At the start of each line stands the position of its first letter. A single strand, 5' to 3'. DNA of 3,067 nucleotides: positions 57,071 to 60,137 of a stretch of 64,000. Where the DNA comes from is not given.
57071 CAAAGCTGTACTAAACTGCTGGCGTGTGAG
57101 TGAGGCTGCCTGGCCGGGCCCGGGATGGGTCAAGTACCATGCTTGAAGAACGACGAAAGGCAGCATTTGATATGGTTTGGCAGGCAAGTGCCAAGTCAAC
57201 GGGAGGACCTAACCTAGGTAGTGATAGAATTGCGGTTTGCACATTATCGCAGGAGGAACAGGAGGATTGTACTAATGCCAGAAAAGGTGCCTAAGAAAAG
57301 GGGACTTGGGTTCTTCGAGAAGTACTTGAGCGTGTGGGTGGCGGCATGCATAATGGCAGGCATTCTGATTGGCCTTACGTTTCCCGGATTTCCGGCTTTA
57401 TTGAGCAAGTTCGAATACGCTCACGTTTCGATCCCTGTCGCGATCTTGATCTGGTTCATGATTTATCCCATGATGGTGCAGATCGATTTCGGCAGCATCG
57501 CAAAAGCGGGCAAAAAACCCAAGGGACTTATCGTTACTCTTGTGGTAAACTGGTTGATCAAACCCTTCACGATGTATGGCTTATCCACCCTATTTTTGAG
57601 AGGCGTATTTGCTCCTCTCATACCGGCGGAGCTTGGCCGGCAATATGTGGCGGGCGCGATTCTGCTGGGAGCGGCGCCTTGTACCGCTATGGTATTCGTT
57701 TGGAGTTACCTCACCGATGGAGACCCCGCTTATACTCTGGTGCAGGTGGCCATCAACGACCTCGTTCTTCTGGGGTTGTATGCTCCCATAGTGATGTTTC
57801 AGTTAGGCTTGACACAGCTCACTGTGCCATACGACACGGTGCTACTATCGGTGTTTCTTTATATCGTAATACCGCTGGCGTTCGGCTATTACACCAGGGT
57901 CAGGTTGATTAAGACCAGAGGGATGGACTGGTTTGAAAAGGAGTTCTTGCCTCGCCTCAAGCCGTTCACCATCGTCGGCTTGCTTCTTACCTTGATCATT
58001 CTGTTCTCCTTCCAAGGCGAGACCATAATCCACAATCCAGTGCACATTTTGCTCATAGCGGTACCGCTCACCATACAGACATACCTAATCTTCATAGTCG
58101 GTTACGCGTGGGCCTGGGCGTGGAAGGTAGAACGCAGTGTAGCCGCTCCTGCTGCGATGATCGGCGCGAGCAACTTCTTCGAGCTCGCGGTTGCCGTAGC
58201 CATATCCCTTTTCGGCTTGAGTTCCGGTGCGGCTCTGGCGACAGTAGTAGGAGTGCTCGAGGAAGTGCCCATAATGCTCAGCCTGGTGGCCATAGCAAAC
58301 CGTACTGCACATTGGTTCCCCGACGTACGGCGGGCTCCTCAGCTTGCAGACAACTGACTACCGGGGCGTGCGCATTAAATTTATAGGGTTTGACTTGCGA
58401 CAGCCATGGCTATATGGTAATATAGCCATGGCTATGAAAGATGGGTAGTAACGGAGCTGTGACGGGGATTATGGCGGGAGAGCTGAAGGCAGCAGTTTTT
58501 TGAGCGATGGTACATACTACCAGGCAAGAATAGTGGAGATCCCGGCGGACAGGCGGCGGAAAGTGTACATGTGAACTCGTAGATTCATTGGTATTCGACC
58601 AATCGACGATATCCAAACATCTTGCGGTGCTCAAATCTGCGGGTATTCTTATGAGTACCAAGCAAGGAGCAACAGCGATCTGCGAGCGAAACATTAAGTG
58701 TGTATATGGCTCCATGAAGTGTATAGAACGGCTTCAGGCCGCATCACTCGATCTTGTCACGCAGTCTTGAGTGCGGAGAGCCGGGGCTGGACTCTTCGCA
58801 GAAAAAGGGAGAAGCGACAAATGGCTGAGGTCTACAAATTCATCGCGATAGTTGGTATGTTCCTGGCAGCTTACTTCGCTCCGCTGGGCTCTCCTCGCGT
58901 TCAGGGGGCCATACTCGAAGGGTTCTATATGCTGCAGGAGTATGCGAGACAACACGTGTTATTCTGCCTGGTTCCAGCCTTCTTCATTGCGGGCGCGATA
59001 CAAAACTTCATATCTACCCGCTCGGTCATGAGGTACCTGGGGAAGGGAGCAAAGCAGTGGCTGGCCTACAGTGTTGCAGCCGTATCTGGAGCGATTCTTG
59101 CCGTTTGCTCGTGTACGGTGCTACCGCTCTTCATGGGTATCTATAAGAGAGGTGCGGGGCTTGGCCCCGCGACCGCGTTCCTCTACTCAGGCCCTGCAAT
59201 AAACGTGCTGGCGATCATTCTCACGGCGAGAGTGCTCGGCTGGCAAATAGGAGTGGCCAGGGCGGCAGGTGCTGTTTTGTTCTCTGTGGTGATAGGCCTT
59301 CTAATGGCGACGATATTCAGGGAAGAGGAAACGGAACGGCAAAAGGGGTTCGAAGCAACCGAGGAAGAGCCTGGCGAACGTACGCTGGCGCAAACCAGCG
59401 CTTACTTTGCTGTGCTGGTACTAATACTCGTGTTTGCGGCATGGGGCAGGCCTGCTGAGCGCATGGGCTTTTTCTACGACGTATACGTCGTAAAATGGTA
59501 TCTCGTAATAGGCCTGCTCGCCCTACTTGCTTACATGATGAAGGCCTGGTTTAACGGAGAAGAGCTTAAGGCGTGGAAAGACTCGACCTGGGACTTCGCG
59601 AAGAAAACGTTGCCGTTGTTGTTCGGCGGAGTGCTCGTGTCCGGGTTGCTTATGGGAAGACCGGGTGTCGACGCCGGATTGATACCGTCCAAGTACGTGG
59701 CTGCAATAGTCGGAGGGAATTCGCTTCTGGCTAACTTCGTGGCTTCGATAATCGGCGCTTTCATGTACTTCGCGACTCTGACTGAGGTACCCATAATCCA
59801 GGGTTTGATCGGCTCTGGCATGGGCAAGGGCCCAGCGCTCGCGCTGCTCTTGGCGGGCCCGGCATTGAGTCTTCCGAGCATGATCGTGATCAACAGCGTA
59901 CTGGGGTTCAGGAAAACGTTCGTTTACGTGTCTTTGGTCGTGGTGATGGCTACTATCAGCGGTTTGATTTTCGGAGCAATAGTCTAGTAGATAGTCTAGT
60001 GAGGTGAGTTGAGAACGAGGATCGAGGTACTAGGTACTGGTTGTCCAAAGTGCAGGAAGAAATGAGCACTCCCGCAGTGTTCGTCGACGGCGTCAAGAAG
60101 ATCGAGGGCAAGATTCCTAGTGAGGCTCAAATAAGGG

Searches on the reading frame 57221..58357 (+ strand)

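Call 51: search_protein_families(library=pfam, proteins=[window:57221-58357:+], max_evalue=0.001)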
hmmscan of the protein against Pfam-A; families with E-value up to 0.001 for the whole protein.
window:57221-58357:+ (378 aa): 1 family
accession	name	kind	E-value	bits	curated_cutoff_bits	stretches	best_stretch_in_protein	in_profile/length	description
PF01758.21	SBF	-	4.6e-43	147.6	24.3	1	74-271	1-190/191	Sodium Bile acid symporter family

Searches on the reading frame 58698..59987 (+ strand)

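Call 40: search_protein_families(library=pfam, proteins=[window:58698-59987:+], max_evalue=0.001)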
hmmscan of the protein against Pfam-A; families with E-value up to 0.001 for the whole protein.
window:58698-59987:+ (429 aa): 1 family
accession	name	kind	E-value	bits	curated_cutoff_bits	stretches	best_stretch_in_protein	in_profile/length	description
PF03773.19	ArsP_1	-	1.2e-76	258.2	32.3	1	73-426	2-293/294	Predicted permease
